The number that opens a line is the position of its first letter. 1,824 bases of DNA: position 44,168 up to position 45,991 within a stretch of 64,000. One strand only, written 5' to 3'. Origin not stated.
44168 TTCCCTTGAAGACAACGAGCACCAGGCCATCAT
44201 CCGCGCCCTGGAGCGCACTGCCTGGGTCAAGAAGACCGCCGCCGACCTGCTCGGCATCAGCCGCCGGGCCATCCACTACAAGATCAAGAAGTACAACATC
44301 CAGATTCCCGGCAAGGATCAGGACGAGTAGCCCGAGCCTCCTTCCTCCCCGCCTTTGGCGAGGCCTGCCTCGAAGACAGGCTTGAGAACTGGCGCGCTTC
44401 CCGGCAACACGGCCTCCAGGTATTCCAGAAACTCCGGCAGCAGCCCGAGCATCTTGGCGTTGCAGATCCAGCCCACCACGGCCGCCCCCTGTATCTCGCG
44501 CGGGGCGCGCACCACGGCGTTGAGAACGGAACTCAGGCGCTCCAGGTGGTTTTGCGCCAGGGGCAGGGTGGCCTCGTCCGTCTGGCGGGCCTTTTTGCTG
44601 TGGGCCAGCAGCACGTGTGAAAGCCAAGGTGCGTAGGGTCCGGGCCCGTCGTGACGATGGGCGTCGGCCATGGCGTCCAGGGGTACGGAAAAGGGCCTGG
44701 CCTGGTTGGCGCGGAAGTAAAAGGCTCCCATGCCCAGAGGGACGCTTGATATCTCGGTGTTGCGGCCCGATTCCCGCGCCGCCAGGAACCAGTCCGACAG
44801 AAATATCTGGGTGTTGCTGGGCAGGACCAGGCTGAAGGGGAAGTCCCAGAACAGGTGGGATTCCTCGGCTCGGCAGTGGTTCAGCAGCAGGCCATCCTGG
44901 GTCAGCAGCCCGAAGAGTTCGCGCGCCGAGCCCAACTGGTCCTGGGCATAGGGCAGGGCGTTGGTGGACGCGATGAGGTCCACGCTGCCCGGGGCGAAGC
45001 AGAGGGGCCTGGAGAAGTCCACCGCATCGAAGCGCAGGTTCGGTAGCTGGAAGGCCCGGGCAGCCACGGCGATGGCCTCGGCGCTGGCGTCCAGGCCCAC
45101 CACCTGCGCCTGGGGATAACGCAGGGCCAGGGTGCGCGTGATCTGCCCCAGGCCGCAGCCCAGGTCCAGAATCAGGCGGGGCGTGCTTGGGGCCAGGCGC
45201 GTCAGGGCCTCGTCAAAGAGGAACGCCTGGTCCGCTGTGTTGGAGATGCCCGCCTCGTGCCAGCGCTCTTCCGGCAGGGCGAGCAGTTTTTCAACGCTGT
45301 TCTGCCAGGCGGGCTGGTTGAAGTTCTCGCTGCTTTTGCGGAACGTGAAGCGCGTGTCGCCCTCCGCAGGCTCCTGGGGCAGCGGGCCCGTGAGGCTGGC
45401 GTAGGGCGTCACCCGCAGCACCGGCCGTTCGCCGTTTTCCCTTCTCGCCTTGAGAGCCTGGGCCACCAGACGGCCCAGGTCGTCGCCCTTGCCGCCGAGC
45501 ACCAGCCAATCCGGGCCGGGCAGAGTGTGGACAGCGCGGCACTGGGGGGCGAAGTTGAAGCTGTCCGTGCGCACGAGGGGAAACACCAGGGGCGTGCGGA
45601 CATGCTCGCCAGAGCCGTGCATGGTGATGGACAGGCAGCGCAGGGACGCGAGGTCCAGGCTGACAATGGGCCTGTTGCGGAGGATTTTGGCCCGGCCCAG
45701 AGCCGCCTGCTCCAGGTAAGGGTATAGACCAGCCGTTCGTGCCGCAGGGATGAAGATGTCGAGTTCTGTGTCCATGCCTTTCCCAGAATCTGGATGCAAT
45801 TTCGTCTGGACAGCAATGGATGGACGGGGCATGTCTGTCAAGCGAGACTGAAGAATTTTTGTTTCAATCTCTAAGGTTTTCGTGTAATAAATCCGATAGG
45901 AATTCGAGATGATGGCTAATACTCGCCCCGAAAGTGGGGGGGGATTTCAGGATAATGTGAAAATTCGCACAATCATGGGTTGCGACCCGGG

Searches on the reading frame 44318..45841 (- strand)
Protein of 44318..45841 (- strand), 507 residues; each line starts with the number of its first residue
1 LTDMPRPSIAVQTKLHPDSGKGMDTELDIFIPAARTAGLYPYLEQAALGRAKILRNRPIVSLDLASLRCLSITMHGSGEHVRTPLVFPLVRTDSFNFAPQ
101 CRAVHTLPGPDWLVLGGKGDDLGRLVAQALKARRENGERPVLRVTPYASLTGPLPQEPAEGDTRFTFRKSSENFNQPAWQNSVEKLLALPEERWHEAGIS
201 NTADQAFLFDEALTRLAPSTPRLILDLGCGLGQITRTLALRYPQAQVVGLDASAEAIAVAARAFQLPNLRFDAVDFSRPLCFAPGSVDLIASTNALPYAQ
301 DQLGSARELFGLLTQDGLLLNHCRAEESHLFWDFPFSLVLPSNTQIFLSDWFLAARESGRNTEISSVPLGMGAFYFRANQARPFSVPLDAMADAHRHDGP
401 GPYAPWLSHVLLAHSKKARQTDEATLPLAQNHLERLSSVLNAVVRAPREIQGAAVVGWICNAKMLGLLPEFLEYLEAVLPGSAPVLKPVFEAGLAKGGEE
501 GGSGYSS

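Call 13: search_protein_families(library=pfam, proteins=[window:44318-45841:-], max_evalue=0.001)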
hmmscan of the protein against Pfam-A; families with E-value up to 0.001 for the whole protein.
window:44318-45841:- (507 aa): 7 families
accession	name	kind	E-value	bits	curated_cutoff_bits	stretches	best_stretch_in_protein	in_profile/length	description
PF13649.12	Methyltransf_25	-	1.4e-14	54.9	27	1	224-317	1-97/97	Methyltransferase domain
PF13847.12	Methyltransf_31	-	1.7e-13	51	27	1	224-324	7-113/145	Methyltransferase domain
PF08241.18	Methyltransf_11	-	3e-13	50.6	21.2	1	225-320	1-94/95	Methyltransferase domain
PF08242.18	Methyltransf_12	-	2.4e-12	47.9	30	1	225-319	1-98/98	Methyltransferase domain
PF05175.20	MTS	-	1.1e-07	32.1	23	1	216-270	27-81/170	Methyltransferase small domain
PF13489.12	Methyltransf_23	-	1.7e-06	28.3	27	1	210-320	10-115/164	Methyltransferase domain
PF24675.1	NpmA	-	0.00037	20.3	60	1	209-261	12-64/214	16S rRNA (adenine(1408)-N(1))-methyltransferase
